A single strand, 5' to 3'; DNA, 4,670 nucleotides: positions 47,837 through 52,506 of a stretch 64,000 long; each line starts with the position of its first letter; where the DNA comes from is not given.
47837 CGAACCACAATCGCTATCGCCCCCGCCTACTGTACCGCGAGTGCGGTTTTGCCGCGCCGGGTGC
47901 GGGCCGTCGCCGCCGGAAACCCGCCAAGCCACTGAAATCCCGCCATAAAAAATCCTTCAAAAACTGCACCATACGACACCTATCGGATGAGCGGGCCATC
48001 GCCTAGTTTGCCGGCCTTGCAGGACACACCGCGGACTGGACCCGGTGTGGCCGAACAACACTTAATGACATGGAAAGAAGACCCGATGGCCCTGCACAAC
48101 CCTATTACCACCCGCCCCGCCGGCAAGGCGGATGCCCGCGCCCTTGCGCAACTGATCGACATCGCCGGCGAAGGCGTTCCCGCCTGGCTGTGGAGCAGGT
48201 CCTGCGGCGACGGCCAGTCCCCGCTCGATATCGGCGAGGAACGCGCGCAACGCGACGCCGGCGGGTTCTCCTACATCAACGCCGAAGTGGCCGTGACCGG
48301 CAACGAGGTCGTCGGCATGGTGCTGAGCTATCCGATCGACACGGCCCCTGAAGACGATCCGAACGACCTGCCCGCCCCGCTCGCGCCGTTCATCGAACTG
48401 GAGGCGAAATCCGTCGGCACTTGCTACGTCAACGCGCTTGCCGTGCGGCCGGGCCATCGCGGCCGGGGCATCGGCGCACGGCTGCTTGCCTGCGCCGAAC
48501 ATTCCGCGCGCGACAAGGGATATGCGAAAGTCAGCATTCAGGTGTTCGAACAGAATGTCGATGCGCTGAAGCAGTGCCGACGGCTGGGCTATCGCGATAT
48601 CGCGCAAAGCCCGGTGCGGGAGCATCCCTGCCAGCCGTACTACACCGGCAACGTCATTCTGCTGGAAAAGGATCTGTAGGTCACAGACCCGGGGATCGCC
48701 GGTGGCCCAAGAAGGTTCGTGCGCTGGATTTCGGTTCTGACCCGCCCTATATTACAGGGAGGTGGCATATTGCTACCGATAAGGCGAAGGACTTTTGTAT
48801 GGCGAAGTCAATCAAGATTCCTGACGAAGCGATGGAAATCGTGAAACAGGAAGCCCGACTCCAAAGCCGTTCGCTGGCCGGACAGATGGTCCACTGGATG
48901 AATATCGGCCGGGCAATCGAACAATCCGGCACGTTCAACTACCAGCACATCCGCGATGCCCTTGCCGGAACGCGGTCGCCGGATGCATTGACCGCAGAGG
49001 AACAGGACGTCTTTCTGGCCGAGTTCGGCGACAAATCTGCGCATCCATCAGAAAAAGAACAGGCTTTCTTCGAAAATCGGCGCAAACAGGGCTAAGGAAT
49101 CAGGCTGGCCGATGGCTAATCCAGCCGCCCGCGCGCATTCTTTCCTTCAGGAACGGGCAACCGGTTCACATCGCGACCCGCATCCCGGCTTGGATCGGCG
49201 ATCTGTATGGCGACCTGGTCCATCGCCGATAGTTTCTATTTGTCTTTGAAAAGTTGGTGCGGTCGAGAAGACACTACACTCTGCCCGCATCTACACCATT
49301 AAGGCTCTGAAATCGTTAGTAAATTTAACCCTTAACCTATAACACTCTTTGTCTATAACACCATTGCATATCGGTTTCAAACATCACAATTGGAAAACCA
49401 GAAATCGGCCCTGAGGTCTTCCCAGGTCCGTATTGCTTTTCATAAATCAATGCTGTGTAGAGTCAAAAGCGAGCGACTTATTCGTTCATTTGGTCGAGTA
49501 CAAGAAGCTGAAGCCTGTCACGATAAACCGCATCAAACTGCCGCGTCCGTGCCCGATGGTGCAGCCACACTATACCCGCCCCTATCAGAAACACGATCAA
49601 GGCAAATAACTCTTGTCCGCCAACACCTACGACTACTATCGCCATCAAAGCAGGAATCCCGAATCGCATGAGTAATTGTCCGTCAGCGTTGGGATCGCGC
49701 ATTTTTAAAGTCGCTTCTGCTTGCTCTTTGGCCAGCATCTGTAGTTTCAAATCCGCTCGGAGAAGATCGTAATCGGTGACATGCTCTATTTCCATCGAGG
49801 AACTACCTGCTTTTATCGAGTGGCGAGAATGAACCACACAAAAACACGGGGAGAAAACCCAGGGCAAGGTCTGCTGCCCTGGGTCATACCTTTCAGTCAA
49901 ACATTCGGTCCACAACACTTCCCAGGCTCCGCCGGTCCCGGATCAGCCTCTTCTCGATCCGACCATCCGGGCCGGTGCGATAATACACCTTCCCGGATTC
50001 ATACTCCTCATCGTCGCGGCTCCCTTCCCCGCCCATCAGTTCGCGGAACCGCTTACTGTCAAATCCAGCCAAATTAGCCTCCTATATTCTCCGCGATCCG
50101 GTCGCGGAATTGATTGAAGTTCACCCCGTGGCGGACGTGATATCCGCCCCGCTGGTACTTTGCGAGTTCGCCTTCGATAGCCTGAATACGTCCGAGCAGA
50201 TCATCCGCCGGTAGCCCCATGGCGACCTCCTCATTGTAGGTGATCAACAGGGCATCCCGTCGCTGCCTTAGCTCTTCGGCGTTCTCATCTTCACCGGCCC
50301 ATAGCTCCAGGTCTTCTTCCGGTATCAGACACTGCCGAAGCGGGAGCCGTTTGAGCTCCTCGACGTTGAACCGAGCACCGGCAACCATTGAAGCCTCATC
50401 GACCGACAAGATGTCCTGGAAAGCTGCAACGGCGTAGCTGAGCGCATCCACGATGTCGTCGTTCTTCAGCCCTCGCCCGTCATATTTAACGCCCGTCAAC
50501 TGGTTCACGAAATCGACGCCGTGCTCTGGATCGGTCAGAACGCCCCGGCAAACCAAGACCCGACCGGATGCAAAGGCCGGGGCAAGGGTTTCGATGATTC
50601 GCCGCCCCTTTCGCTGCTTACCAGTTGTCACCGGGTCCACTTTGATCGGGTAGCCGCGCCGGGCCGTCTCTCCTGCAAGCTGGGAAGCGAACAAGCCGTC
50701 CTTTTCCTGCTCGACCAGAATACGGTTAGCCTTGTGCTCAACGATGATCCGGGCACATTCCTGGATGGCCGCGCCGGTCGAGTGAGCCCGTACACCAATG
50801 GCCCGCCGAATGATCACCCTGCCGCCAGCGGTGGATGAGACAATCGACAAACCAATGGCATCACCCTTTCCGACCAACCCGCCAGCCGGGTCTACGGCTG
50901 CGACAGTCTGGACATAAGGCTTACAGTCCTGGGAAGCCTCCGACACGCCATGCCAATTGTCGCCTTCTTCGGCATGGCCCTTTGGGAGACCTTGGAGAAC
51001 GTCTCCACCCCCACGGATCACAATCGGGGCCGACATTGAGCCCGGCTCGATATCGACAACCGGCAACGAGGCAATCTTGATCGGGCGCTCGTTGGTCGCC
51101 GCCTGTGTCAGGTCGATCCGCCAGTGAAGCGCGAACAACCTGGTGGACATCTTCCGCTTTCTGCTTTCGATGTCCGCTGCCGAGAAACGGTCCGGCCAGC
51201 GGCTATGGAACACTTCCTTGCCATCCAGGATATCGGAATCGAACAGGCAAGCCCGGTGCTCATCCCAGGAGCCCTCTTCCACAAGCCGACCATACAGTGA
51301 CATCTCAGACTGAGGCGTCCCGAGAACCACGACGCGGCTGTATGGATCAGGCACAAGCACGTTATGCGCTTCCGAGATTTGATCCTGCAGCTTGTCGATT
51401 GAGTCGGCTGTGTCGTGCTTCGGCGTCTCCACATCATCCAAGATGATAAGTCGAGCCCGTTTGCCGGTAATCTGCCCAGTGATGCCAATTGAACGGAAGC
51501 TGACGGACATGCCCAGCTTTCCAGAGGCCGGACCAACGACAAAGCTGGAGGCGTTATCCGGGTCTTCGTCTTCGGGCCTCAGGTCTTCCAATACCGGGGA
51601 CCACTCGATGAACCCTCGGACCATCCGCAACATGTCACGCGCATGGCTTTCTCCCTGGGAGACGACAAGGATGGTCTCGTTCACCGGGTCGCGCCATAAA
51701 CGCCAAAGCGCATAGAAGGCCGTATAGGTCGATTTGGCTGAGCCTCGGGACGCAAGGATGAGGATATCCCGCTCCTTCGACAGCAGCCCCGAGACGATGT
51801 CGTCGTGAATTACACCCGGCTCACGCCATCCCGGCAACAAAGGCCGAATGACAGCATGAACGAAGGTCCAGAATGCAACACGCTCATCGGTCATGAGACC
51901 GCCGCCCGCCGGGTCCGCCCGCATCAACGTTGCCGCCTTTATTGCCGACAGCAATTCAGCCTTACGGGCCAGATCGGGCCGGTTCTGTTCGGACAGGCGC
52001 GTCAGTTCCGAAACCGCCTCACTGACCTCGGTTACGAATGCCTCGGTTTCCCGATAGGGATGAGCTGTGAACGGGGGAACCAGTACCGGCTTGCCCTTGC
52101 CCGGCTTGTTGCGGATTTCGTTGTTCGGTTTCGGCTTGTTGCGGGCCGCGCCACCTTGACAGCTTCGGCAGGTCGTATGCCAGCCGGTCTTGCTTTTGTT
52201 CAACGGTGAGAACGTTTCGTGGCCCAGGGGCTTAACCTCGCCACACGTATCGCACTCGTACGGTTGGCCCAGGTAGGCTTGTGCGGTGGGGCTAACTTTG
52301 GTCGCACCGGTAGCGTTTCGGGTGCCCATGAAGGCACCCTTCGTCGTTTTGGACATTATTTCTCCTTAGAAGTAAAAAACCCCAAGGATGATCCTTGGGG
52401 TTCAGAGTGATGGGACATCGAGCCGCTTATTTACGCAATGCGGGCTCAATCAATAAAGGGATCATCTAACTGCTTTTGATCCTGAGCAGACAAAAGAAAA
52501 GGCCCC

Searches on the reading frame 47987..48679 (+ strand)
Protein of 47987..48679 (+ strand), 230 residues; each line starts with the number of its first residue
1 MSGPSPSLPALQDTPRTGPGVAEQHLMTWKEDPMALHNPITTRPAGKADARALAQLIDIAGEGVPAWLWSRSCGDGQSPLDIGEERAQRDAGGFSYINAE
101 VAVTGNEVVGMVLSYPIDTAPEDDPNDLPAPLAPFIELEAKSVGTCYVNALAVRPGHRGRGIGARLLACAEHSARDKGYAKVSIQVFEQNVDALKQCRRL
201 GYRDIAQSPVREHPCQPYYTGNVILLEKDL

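Call 43: search_protein_families(library=pfam, proteins=[window:47987-48679:+], max_evalue=0.01)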
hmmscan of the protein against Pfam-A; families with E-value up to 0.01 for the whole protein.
window:47987-48679:+ (230 aa): 4 families
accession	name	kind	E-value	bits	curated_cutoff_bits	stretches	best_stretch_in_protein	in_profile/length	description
PF00583.31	Acetyltransf_1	-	1.4e-14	54.8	20.7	1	88-202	28-116/116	Acetyltransferase (GNAT) family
PF13508.13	Acetyltransf_7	-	1.3e-08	35.5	27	1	106-203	12-83/84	Acetyltransferase (GNAT) domain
PF13673.13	Acetyltransf_10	-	4.9e-08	33.5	23.6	1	135-208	45-113/128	Acetyltransferase (GNAT) domain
PF08445.16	FR47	-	0.00092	19.6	22.1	1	147-207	23-82/86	FR47-like protein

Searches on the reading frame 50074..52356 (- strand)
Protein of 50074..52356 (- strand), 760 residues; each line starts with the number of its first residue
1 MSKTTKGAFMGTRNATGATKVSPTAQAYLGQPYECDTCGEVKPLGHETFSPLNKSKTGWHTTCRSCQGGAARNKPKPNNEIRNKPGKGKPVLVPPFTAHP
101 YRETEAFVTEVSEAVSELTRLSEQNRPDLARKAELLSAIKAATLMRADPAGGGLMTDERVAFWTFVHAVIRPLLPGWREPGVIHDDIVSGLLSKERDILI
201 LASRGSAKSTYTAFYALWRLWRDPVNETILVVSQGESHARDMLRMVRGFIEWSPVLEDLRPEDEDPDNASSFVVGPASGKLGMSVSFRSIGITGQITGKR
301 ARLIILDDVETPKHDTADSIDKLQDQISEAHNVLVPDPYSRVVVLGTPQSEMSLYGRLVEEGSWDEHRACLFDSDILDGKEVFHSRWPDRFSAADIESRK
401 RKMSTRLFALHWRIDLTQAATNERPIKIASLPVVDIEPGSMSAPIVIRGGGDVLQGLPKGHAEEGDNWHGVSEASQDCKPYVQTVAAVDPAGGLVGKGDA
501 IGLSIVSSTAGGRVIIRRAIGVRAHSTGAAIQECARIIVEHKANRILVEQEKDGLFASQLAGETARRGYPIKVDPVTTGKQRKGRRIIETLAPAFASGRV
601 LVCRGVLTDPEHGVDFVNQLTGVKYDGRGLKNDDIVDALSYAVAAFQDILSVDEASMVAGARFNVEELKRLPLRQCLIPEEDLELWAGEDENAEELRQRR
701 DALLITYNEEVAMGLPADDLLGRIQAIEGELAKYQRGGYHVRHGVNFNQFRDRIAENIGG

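Call 43: search_protein_families(library=pfam, proteins=[window:50074-52356:-], max_evalue=0.01)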
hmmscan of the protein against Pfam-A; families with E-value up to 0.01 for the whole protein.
window:50074-52356:- (760 aa): 3 families
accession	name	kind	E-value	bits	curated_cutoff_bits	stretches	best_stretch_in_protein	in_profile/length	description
PF22530.2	Terminase-T7_RNaseH-like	-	1.1e-08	35.8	27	1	488-599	1-107/108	Terminase Bacteriophage T7, Ribonuclease H-like domain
PF17289.8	Terminase_6C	-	2.2e-05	24.9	22.6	1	487-644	2-153/155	Terminase RNaseH-like domain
PF03237.21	Terminase_6N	-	0.00023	21.3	22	1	199-314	1-111/215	Terminase large subunit, T4likevirus-type, N-terminal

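Call 78: search_protein_families(library=phrogs, proteins=[window:50074-52356:-], max_evalue=0.001)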
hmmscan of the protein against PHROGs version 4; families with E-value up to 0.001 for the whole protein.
window:50074-52356:- (760 aa): 8 families
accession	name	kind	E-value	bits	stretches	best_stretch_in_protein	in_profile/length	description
phrog_38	-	head and packaging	1.8e-71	242.9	1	101-658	217-714/760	terminase large subunit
phrog_17672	-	head and packaging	3.3e-21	76.7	1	164-360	34-229/395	terminase large subunit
phrog_4758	-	head and packaging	7.7e-13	49.3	1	193-364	55-223/243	terminase large subunit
phrog_15524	-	head and packaging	7.6e-09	36.4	1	483-659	4-186/249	terminase large subunit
phrog_2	-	head and packaging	9.6e-08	32.2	1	186-653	275-600/807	terminase large subunit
phrog_979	-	head and packaging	3.6e-06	26.9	1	479-647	431-600/642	terminase large subunit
phrog_1035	-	DNA, RNA and nucleotide metabolism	6.2e-05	24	1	34-107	65-116/271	endonuclease VII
phrog_2255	-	DNA, RNA and nucleotide metabolism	0.00025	21.6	1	18-83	39-100/211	HNH endonuclease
